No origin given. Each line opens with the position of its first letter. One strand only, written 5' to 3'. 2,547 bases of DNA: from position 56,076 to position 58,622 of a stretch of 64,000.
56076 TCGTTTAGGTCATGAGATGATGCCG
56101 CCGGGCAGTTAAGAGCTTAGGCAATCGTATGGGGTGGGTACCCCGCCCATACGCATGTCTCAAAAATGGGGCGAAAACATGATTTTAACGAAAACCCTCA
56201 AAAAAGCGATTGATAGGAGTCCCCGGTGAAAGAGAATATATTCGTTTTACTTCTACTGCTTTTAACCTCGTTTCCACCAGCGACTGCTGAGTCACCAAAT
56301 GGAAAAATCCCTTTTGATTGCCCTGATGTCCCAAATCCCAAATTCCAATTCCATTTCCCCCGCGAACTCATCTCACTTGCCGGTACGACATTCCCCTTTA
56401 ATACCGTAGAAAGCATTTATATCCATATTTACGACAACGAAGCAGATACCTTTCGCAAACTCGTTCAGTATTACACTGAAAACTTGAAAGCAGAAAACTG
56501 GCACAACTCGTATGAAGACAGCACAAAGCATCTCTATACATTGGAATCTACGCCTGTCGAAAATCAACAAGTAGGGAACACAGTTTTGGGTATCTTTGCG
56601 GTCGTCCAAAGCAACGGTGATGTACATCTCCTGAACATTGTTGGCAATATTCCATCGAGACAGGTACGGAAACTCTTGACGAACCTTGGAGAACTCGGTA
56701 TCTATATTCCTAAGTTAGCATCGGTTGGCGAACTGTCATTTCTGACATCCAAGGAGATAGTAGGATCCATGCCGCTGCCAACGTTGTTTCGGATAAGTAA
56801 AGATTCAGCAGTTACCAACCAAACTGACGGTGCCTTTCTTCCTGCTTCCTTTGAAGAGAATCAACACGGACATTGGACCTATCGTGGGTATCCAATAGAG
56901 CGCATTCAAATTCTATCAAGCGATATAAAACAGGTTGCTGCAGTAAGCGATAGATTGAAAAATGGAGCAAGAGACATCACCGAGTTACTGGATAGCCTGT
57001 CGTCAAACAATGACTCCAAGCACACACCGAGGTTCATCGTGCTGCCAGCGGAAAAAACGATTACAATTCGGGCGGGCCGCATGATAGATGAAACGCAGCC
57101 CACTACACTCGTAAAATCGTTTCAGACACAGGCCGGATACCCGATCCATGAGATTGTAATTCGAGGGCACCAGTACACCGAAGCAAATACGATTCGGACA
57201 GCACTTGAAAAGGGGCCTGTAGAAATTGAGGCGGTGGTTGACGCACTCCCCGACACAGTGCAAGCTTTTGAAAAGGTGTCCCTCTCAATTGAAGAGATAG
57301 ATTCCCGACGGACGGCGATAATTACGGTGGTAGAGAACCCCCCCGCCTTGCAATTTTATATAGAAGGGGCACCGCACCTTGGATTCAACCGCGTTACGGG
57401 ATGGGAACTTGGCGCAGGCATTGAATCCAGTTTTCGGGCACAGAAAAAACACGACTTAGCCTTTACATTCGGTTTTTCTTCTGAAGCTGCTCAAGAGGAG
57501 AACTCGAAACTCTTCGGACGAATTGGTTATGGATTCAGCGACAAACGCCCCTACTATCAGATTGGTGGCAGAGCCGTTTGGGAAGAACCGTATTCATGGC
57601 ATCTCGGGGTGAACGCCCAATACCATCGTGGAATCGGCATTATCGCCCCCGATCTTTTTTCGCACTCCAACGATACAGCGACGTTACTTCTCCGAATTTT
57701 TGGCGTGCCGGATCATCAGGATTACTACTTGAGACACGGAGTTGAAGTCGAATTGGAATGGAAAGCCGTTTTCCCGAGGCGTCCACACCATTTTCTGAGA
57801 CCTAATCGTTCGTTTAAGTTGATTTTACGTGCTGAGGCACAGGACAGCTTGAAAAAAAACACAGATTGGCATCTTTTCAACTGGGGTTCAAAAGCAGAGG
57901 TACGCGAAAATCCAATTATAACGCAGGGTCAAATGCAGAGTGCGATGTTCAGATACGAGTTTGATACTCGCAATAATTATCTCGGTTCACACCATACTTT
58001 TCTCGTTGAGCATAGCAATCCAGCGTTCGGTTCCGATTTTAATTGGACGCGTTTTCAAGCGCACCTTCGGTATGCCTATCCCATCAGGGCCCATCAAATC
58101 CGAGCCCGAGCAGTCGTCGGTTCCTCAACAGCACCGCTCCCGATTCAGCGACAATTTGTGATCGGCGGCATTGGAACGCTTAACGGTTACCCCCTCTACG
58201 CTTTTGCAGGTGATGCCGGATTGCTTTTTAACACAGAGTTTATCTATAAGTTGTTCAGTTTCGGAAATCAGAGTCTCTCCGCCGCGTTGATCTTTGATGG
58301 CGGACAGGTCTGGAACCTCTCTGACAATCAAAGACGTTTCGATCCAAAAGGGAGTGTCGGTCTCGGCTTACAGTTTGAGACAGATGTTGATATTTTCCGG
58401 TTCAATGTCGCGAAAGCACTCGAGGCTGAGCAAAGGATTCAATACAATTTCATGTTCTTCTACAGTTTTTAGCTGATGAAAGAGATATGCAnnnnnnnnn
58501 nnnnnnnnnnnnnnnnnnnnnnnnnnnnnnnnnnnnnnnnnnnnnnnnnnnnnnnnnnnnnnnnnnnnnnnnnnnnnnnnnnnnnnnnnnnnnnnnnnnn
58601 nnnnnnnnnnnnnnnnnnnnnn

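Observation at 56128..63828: Tandemly duplicated Omp85/POTRA-like barrel + small secreted protein cassette with a PA14 inner-membrane protein in between: candidate undescribed outer-membrane transport/assembly system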

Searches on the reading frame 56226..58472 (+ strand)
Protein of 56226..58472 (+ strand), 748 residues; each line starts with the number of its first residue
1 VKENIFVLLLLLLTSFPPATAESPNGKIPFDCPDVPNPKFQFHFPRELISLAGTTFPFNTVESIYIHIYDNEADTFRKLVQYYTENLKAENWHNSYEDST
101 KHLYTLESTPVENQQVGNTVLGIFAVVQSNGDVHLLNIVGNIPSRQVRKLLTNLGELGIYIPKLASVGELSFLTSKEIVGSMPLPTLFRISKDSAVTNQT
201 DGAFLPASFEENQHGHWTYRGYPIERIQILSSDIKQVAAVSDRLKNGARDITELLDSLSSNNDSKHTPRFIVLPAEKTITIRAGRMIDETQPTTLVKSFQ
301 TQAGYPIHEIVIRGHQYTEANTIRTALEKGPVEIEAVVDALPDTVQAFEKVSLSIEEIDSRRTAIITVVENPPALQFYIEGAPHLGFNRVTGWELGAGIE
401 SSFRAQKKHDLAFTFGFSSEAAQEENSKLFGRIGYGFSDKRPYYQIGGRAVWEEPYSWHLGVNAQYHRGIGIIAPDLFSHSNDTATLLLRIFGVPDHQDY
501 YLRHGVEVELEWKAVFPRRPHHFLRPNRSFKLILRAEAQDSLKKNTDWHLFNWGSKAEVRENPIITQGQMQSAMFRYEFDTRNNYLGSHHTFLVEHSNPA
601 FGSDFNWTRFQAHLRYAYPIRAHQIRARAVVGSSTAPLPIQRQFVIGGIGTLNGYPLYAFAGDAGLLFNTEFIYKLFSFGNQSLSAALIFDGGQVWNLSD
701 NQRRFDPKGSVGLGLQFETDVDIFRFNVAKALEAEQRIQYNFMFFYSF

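Call 3: search_protein_families(library=pfam, proteins=[window:56226-58472:+], max_evalue=1)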
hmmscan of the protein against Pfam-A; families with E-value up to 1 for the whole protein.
window:56226-58472:+ (748 aa): 3 families
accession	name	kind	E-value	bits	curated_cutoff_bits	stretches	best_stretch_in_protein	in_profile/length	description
PF01103.29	Omp85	-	7.4e-13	49.1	24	1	573-745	117-320/325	Omp85 superfamily domain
PF03865.19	ShlB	-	2.2e-05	24.5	22.7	1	605-708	197-302/311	Haemolysin secretion/activation protein ShlB/FhaC/HecB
PF14060.11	DUF4252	-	0.028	15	23.9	1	59-150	35-125/125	Domain of unknown function (DUF4252)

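Call 4: search_protein_families(library=ncbifam, proteins=[window:56226-58472:+], max_evalue=1)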
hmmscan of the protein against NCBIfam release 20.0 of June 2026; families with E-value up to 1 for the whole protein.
window:56226-58472:+ (748 aa): 4 families
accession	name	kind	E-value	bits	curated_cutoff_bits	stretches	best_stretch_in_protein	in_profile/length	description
TIGR03303.1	OM_YaeT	equivalog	7.4e-08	31.2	297.15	1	572-742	535-732/741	outer membrane protein assembly factor BamA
NF047779.1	Omp85_fam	subfamily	5.2e-07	29.5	200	1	580-736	234-413/423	Omp85 family outer membrane protein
NF047950.2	ATportTamA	equivalog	0.005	15.5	625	1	580-743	391-562/569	autotransporter assembly complex protein TamA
NF002232.0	PRK01143.1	equivalog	0.15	12.1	162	1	309-374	7-73/164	50S ribosomal protein L11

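Call 10: find_homologous_proteins(query=window:56226-58472:+, max_evalue=0.00001)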
Query window:56226-58472:+ (748 aa): 169 proteins with E <= 0.00001 among 8000 candidates; the best 120 are listed.
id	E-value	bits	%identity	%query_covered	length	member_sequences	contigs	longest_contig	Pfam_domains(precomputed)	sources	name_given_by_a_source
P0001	0.0e+0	1386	81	100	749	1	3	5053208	PF01103.30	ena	-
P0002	0.0e+0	1359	78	100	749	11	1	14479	PF01103.30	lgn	-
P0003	0.0e+0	1337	77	100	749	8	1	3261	PF01103.30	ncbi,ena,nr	ncbi:BamA/TamA family outer membrane protein [Candidatus Poribacteria bacterium]|nr:BamA/TamA family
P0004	0.0e+0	1327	77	100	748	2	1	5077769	PF01103.30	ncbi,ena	-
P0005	0.0e+0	1309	77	100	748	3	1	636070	PF01103.30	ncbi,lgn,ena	-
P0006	0.0e+0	1305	76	100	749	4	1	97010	PF01103.30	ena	-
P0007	0.0e+0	1304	77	97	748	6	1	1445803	PF01103.30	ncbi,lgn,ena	-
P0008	0.0e+0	1299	77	97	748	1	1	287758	PF01103.30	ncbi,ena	-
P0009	0.0e+0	1298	77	97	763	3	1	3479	PF01103.30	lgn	-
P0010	0.0e+0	1286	76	97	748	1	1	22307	PF01103.30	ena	-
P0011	0.0e+0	1285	74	98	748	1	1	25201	PF01103.30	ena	-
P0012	0.0e+0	1280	74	97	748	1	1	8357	PF01103.30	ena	-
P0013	0.0e+0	1273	73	100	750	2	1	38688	PF01103.30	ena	-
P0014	0.0e+0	1239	72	100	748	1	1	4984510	PF01103.30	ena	-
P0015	0.0e+0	1214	71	100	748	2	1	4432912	PF01103.30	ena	-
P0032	3.1e-264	897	55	98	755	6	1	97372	PF03865.20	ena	-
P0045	7.9e-259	879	55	98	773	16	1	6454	PF03865.20,PF01103.30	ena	-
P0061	4.7e-236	804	50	100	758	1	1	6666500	PF01103.30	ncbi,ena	-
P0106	3.4e-181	622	43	100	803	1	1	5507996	PF01103.30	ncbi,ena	-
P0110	3.2e-165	570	40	100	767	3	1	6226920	PF03865.20,PF01103.30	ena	-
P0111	9.7e-161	555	39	100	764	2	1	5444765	PF03865.20,PF01103.30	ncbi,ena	-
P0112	3.5e-160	553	39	100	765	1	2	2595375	PF03865.20,PF01103.30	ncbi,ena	-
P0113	1.8e-159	551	39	100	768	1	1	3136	PF03865.20,PF01103.30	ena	-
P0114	2.2e-158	547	38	97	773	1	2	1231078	PF03865.20,PF01103.30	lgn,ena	-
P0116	4.3e-158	546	40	100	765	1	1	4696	PF03865.20,PF01103.30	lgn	-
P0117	2.5e-157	544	39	100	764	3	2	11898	PF03865.20,PF01103.30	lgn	-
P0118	3.9e-157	543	39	100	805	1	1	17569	PF03865.20,PF01103.30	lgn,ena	-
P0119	5.7e-157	542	38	100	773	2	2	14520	PF03865.20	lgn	-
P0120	6.8e-157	542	39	99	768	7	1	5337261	PF03865.20,PF01103.30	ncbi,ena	-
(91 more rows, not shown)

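Call 13: find_encoding_contigs(protein=P0120, flank=10000, max_places=3)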
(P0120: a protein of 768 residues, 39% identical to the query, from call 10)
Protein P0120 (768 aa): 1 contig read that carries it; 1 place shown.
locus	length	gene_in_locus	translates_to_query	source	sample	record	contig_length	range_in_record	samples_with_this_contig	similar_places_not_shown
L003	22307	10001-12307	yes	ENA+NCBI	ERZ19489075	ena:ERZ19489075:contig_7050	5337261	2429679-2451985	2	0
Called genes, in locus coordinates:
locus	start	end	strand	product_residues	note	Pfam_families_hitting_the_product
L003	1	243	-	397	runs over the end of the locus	-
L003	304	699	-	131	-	PF01648:ACPS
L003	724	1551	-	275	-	PF00809:Pterin_bind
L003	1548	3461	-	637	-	PF06480:FtsH_ext (faint), PF06068:TIP49 (faint), PF00004:AAA, PF17862:AAA_lid_3, PF01434:Peptidase_M41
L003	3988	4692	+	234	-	PF06452:CBM9_1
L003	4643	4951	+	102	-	-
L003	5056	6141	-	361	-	PF22544:HYDIN_VesB_CFA65-like_Ig (faint), PF07610:DUF1573 (weak)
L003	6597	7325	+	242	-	PF19798:Sulfotransfer_5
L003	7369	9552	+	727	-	-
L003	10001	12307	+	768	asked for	PF01103:Omp85, PF03865:ShlB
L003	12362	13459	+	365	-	PF07691:PA14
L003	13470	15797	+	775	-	PF01103:Omp85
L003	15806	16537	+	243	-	PF13709:DUF4159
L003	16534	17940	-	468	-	PF06144:DNA_pol3_delta, PF21694:DNA_pol3_delta_C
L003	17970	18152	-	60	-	PF09723:Zn_ribbon_8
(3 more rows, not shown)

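Call 14: find_encoding_contigs(protein=P0061, flank=10000, max_places=3)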
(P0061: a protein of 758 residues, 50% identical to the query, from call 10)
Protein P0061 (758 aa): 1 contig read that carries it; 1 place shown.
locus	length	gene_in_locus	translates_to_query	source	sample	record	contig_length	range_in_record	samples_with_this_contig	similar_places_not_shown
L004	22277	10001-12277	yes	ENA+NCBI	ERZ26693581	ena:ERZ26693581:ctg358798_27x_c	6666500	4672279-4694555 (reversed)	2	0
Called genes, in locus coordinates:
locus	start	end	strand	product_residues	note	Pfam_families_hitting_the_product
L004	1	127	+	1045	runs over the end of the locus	PF04542:Sigma70_r2, PF04545:Sigma70_r4, PF08281:Sigma70_r4_2, PF14870:PSII_BNR (faint), PF15902:Sortilin-Vps10 (faint), PF02012:BNR (faint), PF25852:DUF6242_C (weak)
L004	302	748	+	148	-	-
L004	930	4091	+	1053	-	PF04542:Sigma70_r2, PF07638:Sigma70_ECF (faint), PF04545:Sigma70_r4, PF08281:Sigma70_r4_2, PF14870:PSII_BNR (faint), PF02012:BNR (faint), PF15902:Sortilin-Vps10 (faint), PF25852:DUF6242_C (weak)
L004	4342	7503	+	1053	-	PF04542:Sigma70_r2, PF04545:Sigma70_r4, PF08281:Sigma70_r4_2, PF02012:BNR (faint), PF15902:Sortilin-Vps10 (faint), PF25852:DUF6242_C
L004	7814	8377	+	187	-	-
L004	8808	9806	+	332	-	PF07691:PA14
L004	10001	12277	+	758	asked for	PF01103:Omp85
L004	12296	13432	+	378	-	PF07691:PA14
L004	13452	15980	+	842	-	PF14060:DUF4252 (weak), PF01103:Omp85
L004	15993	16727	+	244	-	PF13709:DUF4159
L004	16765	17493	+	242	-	PF13709:DUF4159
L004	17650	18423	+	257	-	PF05721:PhyH (weak)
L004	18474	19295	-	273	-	PF13385:Laminin_G_3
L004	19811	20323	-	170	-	PF13302:Acetyltransf_3 (weak), PF13420:Acetyltransf_4, PF13673:Acetyltransf_10, PF00583:Acetyltransf_1, PF13508:Acetyltransf_7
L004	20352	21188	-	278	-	PF05721:PhyH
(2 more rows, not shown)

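Call 15: find_encoding_contigs(protein=P0106, flank=10000, max_places=3)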
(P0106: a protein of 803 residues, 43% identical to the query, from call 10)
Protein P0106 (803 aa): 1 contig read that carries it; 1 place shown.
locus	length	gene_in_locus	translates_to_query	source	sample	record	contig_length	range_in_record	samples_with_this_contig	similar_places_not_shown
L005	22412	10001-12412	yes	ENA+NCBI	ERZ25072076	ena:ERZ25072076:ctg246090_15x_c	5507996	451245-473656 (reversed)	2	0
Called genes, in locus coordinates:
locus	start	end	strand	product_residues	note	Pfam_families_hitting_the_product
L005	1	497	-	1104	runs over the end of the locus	PF09295:ChAPs (faint), PF13432:TPR_16 (weak), PF14559:TPR_19 (weak), PF10602:RPN7 (weak), PF07953:Toxin_R_bind_N, PF13385:Laminin_G_3, PF13431:TPR_17 (weak), PF21033:RMD1-3 (weak), +11 more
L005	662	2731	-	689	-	PF00270:DEAD (weak), PF04851:ResIII, PF17757:UvrB_inter, PF27431:UvrB_3rd, PF00271:Helicase_C, PF12344:UvrB, PF02151:UVR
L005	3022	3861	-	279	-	PF24684:Vgb_lyase, PF08450:SGL, PF21959:DUF6923 (faint)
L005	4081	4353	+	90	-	-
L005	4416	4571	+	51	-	-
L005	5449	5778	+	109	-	-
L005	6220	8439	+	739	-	-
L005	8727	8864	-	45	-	-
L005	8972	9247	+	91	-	-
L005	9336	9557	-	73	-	-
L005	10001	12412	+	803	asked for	PF01103:Omp85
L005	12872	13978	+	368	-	PF07691:PA14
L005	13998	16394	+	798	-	PF01103:Omp85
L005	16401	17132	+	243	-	PF13709:DUF4159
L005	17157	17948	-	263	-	PF13385:Laminin_G_3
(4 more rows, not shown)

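Call 18: search_solved_structures(query=window:56226-58472:+, max_evalue=1)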
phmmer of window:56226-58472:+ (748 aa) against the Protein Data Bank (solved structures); distinct sequences matched with E-value up to 1: 1.
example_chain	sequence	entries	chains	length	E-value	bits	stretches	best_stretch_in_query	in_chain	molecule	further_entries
4n74_A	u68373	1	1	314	0.1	14.1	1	587-731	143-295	Predicted outer membrane protein and surface antigen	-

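Call 21: find_related_loci(query=A1, collection=genome_contigs, flank=10000)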
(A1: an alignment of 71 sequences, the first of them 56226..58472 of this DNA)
Query A1 (748 aa) in genome_contigs; peptide patterns used: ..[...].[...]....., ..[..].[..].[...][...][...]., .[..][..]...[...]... (x = any residue, [..] = any of these).
219 stretches matched a pattern; 206 encode a relative of the query (tblastn E <= 1e-3); the best 80 are kept; 69 distinct loci.
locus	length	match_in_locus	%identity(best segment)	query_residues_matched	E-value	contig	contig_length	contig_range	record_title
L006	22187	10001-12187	77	20-748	0e+0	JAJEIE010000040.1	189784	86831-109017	MAG: Candidatus Poribacteria bacterium isolate p16x65bins.49 k141_402069, whole genome shotgun sequence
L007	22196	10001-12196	76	19-748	0e+0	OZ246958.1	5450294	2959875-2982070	MAG: Candidatus Poribacteria bacterium isolate eb1091dc-daf2-4aeb-812c-2eaa76c9e045 genome assembly, chromosome: 1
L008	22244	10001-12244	77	1-748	0e+0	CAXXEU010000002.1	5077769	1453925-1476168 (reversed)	MAG: Candidatus Poribacteria bacterium isolate 3e89c7d8-7361-487e-81cd-bcd86543e134 genome assembly, contig: contig_2, w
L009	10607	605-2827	75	1-741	0e+0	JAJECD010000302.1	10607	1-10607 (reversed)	MAG: Candidatus Poribacteria bacterium isolate jk18x9bins.85 k141_526377, whole genome shotgun sequence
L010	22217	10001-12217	59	17-748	0e+0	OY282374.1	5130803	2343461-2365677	MAG: Candidatus Poribacteria bacterium genome assembly, chromosome: 1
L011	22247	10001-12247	55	1-748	0e+0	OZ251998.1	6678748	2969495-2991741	MAG: Candidatus Poribacteria bacterium isolate 8f110123-501e-42ad-9d55-583bbc997c7d genome assembly, chromosome: 1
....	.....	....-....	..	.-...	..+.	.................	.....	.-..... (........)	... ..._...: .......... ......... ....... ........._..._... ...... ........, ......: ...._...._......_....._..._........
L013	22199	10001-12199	55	20-748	0e+0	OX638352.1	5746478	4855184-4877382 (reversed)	MAG: uncultured Poribacteria bacterium isolate 319d9eaa-e5ea-4d6b-972a-5b23a2ce0867 genome assembly, chromosome: 1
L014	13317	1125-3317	56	21-748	0e+0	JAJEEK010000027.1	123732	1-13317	MAG: Candidatus Poribacteria bacterium isolate p16x34bins.28 k141_111753, whole genome shotgun sequence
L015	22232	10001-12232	55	1-743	0e+0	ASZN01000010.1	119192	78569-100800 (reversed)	Candidatus Poribacteria bacterium WGA-3G POR3G_contig_9.10_C, whole genome shotgun sequence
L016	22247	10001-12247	54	1-748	0e+0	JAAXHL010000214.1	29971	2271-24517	MAG: Candidatus Poribacteria bacterium isolate Plut_88888 unfiltered_Plut_88888_genomic_contig_147857, whole genome shot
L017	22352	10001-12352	53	1-748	0e+0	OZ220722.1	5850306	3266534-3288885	MAG: Candidatus Poribacteria bacterium isolate 09e4b887-e8cc-4912-b364-6afc626817b5 genome assembly, chromosome: 1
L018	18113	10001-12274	55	17-748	0e+0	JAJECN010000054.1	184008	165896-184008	MAG: Candidatus Poribacteria bacterium isolate jk18xAbins.24 k141_942705, whole genome shotgun sequence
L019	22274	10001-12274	50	1-748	0e+0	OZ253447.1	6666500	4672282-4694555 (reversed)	MAG: Candidatus Poribacteria bacterium isolate c3a381aa-0ed9-4b9f-99fb-31763fcdc289 genome assembly, chromosome: 1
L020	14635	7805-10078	50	1-748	0e+0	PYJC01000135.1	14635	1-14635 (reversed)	MAG: Candidatus Poribacteria bacterium isolate PCPOR1 Ga0206387_1135, whole genome shotgun sequence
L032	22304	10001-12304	45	1-748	0e+0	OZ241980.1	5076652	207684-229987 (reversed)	MAG: Candidatus Poribacteria bacterium isolate addb8a48-e40a-4d5d-92e9-c4632a5e54a8 genome assembly, chromosome: 1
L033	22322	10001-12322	44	1-748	0e+0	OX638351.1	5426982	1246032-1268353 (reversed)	MAG: uncultured Poribacteria bacterium isolate d4690918-7cf6-4b6d-bcb0-07eb3c50a363 genome assembly, chromosome: 1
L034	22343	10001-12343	44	1-748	0e+0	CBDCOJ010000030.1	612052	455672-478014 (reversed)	MAG: Candidatus Poribacteria bacterium isolate dbd3b75f-bfae-4d18-bb17-8f704a16f2b4 genome assembly, contig: contig_30,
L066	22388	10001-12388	36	1-748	5e-133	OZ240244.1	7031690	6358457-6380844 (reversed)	MAG: Candidatus Poribacteria bacterium isolate 530b1872-db39-4376-9dde-5bfc35f27194 genome assembly, chromosome: 1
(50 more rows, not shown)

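Call 30: predict_structure(alignment_id=A2)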
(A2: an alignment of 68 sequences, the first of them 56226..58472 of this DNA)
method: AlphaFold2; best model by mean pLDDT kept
length: 748 residues; sequences in the alignment: 68
mean_pLDDT: 69.3   pTM: 0.50
mean pLDDT of the five models: 69.3, 69.2, 68.2, 66.0, 60.4
residues with pLDDT >= 90: 27; 70-90: 418; 50-70: 174; < 50: 129
segments of 3 or more residues with pLDDT < 50: 16-23, 111-116, 171-182, 193-207, 262-268, 407-424, 480-501, 518-525, 544-564, 746-748
pLDDT, mean of each block of 10 residues (from residue 1): 65 51 63 86 80 68 90 85 82 82 81 53 89 91 82 82 70 32 65 37 42 77 74 74 77 70 47 61 58 73 82 71 81 88 81 76 79 71 61 69 54 31 59 71 80 71 77 50 43 42 72 64 55 81 48 41 58 84 70 87 86 85 83 81 58 57 81 85 84 74 64 79 74 70 54
secondary structure, 60 per line:
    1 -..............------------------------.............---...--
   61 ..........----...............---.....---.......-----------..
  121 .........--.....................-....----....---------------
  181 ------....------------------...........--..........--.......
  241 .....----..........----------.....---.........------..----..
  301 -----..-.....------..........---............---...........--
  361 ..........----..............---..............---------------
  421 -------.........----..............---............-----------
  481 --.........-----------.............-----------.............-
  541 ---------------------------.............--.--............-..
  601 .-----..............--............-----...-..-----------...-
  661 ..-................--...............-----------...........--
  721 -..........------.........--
elements in order (helices of 4 or more, strands of 3 or more residues): H2-15 E40-45 H46-52 E61-70 H75-89 E93-97 E101-107 E119-129 E132-143 H144-152 H154-157 H162-165 E187-190 E209-219 E222-231 H234-245 H251-259 E270-274 E278-283 E309-313 H320-329 H334-344 E348-358 E361-370 E375-388 E392-405 E428-436 E441-454 E458-469 H483-491 E503-515 E527-539 E568-580 E586-597 E607-620 E623-634 E664-679 E682-696 E708-718 E722-731 E738-746

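Call 51: search_protein_representatives(alignment_id=A2)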
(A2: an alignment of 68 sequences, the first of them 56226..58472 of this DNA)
Query: 68 sequences, 745 profile positions. Proteins with E-value up to 0.001 (for the whole library): 1752; up to 1e-10: 522; up to 1e-30: 67. The best 150 are listed.
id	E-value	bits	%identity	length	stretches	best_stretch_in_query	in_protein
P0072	0.0e+00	1257.2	-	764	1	1-745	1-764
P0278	5.3e-291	983.4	-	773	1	4-745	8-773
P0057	6.5e-281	950.0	-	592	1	151-745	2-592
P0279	1.9e-250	849.3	-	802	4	294-745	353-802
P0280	2.3e-230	782.9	-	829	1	5-745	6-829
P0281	3.4e-225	765.8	-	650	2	300-745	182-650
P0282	2.5e-212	723.2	-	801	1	1-745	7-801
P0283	1.2e-163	562.3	-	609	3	576-745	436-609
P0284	1.3e-160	552.3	-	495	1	13-491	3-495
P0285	2.4e-135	468.7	-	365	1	1-357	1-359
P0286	5.3e-132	457.6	-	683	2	294-741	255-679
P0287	1.0e-125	436.9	-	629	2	295-739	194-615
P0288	2.3e-103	363.0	-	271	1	505-745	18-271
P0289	6.2e-100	351.6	-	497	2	294-742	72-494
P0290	2.3e-98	346.5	-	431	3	329-602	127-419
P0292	2.5e-94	333.1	-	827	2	417-742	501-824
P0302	1.3e-59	218.3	-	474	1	303-735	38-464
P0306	6.7e-49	182.9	-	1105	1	302-731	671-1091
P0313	5.3e-44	166.7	-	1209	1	331-741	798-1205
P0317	1.3e-38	148.9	-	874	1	383-737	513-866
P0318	3.7e-38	147.4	-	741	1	298-730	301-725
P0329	1.3e-34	135.6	-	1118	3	427-737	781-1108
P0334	2.1e-32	128.4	-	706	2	305-733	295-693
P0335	2.1e-32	128.3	-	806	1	420-728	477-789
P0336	2.8e-32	128.0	-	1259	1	304-700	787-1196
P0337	4.4e-32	127.3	-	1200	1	305-733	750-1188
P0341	4.4e-31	124.0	-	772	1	429-731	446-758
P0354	5.7e-28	113.7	-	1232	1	332-697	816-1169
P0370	2.0e-25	105.3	-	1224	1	308-734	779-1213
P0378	5.2e-25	103.9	-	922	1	426-696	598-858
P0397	1.3e-23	99.3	-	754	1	424-732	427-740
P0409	4.6e-23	97.5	-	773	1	174-743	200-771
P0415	1.1e-22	96.2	-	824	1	430-732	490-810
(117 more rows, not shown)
